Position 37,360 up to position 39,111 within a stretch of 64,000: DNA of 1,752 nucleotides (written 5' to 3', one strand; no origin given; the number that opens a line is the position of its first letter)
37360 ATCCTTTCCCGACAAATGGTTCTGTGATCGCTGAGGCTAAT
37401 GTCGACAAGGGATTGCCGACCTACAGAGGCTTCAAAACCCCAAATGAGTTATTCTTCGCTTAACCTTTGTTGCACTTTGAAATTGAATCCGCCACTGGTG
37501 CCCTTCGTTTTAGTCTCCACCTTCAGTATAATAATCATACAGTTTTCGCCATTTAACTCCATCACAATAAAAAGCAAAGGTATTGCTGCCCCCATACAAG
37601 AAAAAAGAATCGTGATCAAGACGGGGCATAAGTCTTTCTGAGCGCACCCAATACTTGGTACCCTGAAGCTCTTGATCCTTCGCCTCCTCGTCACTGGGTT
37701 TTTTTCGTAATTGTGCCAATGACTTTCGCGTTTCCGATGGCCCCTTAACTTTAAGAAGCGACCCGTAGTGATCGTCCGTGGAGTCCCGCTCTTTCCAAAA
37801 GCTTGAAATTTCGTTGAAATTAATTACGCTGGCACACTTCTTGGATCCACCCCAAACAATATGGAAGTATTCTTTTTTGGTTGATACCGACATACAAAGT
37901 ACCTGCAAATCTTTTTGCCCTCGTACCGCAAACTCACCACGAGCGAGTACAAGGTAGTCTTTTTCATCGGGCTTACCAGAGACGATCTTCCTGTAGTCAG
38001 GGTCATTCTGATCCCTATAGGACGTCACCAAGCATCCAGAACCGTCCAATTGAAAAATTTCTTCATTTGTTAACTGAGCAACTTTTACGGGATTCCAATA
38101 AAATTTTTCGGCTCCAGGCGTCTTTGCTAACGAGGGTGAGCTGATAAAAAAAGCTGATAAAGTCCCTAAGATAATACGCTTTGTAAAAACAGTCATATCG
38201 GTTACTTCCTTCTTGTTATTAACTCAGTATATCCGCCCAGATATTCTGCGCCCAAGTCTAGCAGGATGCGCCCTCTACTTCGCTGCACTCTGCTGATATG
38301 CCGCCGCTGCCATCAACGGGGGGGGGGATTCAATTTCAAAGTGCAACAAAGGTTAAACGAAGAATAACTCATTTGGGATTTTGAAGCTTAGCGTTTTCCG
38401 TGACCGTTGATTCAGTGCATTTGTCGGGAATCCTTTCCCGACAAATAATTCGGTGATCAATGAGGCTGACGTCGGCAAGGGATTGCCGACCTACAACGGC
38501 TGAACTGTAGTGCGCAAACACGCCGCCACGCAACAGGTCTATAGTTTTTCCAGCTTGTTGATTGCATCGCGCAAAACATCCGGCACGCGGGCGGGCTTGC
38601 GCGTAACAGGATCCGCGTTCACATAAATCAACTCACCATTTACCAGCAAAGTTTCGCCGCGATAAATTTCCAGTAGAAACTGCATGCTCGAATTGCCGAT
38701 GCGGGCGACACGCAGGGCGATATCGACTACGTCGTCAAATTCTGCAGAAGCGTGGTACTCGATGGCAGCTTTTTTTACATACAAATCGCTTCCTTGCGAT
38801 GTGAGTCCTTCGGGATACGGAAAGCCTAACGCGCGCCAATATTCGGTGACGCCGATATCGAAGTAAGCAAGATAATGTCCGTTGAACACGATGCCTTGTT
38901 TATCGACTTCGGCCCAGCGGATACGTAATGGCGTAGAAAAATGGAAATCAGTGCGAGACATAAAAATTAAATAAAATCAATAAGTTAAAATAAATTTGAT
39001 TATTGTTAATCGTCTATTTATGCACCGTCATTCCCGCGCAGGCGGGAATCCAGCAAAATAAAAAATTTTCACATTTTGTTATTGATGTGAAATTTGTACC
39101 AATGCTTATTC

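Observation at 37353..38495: Single-gene cassette bounded by 62-bp near-perfect inverted repeats and nested inside duplicated 73-bp REP units, with no transposase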

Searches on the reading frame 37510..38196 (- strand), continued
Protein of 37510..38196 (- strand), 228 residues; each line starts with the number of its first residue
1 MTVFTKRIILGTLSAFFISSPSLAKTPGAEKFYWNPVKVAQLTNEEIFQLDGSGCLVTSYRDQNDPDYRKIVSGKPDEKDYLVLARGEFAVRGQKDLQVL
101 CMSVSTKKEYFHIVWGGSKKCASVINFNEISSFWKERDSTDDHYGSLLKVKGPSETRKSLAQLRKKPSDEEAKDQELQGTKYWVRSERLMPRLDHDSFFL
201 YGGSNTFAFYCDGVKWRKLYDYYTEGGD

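Call 79: search_dna_similar(query=window:37510-38196:-, collection=phages, mode=protein, max_evalue=0.001, max_rows=10)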
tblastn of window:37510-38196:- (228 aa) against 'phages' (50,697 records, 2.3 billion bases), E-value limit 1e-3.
No match.

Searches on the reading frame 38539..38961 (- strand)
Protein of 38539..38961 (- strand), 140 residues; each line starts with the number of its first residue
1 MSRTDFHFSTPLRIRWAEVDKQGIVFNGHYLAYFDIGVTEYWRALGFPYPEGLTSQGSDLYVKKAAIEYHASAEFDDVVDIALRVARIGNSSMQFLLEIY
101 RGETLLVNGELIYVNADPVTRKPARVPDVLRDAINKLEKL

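Call 7: search_protein_families(library=pfam, proteins=[window:38539-38961:-], max_evalue=1)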
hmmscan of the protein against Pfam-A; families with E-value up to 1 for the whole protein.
window:38539-38961:- (140 aa): 3 families
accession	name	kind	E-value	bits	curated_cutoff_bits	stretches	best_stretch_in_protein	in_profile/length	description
PF03061.28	4HBT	-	2e-14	54.1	20.6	1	22-106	1-77/79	Thioesterase superfamily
PF13279.12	4HBT_2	-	5e-14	53.2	25.5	1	14-133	1-121/122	Thioesterase-like superfamily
PF01643.23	Acyl-ACP_TE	-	0.04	14.1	23.7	1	62-132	58-129/131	Acyl-ACP thioesterase N-terminal domain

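Call 11: list_cluster_members(proteins=[P0001, window:38539-38961:-, window:35946-37190:-])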
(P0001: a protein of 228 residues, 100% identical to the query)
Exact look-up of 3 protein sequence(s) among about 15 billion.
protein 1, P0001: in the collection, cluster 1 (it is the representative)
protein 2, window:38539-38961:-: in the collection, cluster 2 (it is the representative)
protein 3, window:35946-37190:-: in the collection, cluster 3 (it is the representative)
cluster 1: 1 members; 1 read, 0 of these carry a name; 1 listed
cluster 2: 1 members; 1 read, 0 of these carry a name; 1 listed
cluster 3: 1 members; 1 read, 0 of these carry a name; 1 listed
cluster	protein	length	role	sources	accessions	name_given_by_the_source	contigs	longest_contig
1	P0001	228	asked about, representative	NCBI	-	-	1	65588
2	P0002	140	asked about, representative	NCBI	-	-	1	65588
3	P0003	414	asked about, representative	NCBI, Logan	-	-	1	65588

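Call 23: find_homologous_proteins(query=window:38539-38961:-)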
Query window:38539-38961:- (140 aa): 1193 proteins with E <= 0.001 among 1206 candidates; the best 120 are listed.
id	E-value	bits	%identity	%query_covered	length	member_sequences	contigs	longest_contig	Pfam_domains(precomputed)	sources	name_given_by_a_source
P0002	6.4e-88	309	100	100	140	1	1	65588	PF03061.29,PF13279.13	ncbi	-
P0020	2.7e-78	278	88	100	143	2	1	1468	PF03061.29,PF13279.13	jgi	jgi:acyl-CoA thioester hydrolase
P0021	6.0e-78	277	88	100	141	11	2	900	PF03061.29,PF13279.13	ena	-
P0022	3.3e-76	272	87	100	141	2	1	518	PF03061.29,PF13279.13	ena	-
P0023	8.4e-74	264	86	100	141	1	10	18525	PF03061.29,PF13279.13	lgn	-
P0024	2.2e-73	262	81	100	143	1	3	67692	PF03061.29,PF13279.13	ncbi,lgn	ncbi:MAG: thioesterase family protein [Burkholderiales bacterium]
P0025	9.3e-71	254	81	99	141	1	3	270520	PF03061.29,PF13279.13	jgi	jgi:acyl-CoA thioester hydrolase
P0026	1.5e-63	230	73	99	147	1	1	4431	PF03061.29,PF13279.13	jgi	jgi:acyl-CoA thioester hydrolase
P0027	1.2e-62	228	70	100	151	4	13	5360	PF03061.29,PF13279.13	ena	-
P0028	1.2e-62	228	70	100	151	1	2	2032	PF03061.29,PF13279.13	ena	-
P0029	4.5e-62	226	69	100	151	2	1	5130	PF03061.29,PF13279.13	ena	-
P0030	1.2e-61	224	69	100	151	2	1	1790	PF03061.29,PF13279.13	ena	-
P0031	1.8e-61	224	68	99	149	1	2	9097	PF03061.29,PF13279.13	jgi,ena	jgi:acyl-CoA thioester hydrolase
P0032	3.1e-61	223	70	99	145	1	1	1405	PF03061.29,PF13279.13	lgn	-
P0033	3.7e-61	223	70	99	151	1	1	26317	PF03061.29,PF13279.13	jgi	jgi:acyl-CoA thioester hydrolase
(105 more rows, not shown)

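Call 24: find_encoding_contigs(protein=P0023, flank=5000, max_places=4)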
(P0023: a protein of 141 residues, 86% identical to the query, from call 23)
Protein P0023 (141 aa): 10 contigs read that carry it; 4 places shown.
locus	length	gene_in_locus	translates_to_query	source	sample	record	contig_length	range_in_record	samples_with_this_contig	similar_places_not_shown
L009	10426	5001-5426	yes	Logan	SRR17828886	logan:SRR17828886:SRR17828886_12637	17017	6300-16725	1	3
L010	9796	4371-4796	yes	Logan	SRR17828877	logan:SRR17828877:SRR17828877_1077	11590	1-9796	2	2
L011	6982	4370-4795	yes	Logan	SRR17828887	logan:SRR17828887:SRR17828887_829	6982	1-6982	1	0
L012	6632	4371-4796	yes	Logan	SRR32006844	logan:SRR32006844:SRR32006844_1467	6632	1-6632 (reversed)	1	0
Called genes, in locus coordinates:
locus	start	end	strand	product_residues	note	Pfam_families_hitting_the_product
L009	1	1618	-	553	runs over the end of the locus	PF00501:AMP-binding, PF13193:AMP-binding_C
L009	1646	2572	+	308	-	PF00106:adh_short, PF08659:KR, PF13561:adh_short_C2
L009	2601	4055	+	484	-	PF01425:Amidase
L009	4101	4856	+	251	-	PF00106:adh_short, PF08659:KR, PF23441:SDR, PF13561:adh_short_C2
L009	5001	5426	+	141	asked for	PF13279:4HBT_2, PF03061:4HBT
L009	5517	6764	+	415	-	PF07690:MFS_1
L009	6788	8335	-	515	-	PF01144:CoA_trans, PF16957:Mal_decarbox_Al (weak)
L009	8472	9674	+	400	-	PF02771:Acyl-CoA_dh_N, PF02770:Acyl-CoA_dh_M, PF00441:Acyl-CoA_dh_1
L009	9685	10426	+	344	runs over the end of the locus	?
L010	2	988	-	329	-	?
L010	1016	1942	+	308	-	PF00106:adh_short, PF08659:KR, PF13561:adh_short_C2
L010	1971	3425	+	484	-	PF01425:Amidase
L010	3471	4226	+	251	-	PF00106:adh_short, PF08659:KR, PF23441:SDR, PF13561:adh_short_C2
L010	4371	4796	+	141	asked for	PF13279:4HBT_2, PF03061:4HBT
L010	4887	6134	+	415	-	PF07690:MFS_1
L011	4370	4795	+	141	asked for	PF13279:4HBT_2, PF03061:4HBT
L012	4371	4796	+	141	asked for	PF13279:4HBT_2, PF03061:4HBT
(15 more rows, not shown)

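Call 25: find_encoding_contigs(protein=P0024, flank=5000, max_places=3)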
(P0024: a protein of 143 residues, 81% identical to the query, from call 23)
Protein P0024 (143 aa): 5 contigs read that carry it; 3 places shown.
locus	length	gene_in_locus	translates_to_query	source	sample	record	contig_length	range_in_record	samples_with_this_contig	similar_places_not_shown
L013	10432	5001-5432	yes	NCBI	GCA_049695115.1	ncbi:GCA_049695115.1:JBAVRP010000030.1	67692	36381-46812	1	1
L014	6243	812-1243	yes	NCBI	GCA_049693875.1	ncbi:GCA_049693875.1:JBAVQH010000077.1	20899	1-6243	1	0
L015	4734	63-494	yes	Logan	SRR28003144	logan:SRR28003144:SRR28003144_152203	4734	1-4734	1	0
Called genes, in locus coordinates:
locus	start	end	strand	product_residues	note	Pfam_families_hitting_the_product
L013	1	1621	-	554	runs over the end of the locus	PF00501:AMP-binding, PF13193:AMP-binding_C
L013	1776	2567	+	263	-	PF00106:adh_short, PF08659:KR, PF13561:adh_short_C2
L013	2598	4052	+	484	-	PF01425:Amidase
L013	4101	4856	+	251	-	PF00106:adh_short, PF08659:KR, PF23441:SDR, PF13561:adh_short_C2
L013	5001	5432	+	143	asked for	PF13279:4HBT_2, PF03061:4HBT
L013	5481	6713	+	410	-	PF07690:MFS_1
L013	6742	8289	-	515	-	PF01144:CoA_trans, PF16957:Mal_decarbox_Al (weak)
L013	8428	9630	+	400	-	PF02771:Acyl-CoA_dh_N, PF02770:Acyl-CoA_dh_M, PF00441:Acyl-CoA_dh_1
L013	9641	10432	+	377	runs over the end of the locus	PF02771:Acyl-CoA_dh_N, PF02770:Acyl-CoA_dh_M, PF00441:Acyl-CoA_dh_1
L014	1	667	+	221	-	PF00106:adh_short, PF08659:KR, PF13561:adh_short_C2, PF23441:SDR (weak)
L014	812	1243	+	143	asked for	PF13279:4HBT_2, PF03061:4HBT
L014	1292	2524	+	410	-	PF07690:MFS_1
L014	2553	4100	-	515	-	PF01144:CoA_trans, PF16957:Mal_decarbox_Al (weak)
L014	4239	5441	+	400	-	PF02771:Acyl-CoA_dh_N, PF02770:Acyl-CoA_dh_M, PF00441:Acyl-CoA_dh_1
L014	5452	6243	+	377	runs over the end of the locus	PF02771:Acyl-CoA_dh_N, PF02770:Acyl-CoA_dh_M, PF00441:Acyl-CoA_dh_1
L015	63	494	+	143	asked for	PF13279:4HBT_2, PF03061:4HBT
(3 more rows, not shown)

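Call 26: find_encoding_contigs(protein=P0025, flank=5000, max_places=3)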
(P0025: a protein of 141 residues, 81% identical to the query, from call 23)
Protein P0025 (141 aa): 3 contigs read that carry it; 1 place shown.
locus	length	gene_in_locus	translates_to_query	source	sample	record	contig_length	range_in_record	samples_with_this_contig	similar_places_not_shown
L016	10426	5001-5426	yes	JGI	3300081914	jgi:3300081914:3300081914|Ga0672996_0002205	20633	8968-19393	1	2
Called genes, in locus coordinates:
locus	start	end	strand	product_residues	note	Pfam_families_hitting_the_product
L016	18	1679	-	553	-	PF00501:AMP-binding, PF13193:AMP-binding_C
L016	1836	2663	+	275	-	PF00106:adh_short, PF08659:KR, PF13561:adh_short_C2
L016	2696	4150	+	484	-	PF01425:Amidase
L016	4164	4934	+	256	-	PF23441:SDR, PF00106:adh_short, PF08659:KR, PF13561:adh_short_C2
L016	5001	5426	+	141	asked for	PF13279:4HBT_2, PF03061:4HBT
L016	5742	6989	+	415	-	PF07690:MFS_1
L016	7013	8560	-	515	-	PF01144:CoA_trans, PF16957:Mal_decarbox_Al (weak)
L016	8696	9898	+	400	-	PF02771:Acyl-CoA_dh_N, PF02770:Acyl-CoA_dh_M, PF00441:Acyl-CoA_dh_1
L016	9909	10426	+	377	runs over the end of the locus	PF02771:Acyl-CoA_dh_N, PF02770:Acyl-CoA_dh_M, PF00441:Acyl-CoA_dh_1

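Call 31: find_encoding_contigs(protein=P0020, flank=3000, max_places=3)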
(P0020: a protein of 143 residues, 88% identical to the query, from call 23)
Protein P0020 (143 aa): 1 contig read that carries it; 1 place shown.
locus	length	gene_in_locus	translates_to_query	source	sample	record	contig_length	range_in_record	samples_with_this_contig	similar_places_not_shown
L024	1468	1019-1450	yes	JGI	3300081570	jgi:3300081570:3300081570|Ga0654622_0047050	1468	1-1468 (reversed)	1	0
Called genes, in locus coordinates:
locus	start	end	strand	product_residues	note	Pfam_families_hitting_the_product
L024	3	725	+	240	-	?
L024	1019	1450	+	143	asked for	PF13279:4HBT_2, PF03061:4HBT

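Call 32: find_encoding_contigs(protein=P0021, flank=3000, max_places=3)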
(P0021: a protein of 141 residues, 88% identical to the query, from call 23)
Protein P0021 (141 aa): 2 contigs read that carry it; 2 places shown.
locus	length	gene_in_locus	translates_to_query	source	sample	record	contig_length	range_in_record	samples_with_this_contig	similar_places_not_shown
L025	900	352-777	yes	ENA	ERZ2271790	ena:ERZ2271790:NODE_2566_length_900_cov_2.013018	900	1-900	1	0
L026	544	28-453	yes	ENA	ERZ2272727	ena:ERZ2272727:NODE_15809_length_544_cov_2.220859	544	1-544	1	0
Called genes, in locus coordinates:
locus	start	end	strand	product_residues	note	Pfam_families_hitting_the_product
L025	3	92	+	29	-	?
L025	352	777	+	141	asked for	PF13279:4HBT_2, PF03061:4HBT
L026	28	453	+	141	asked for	PF13279:4HBT_2, PF03061:4HBT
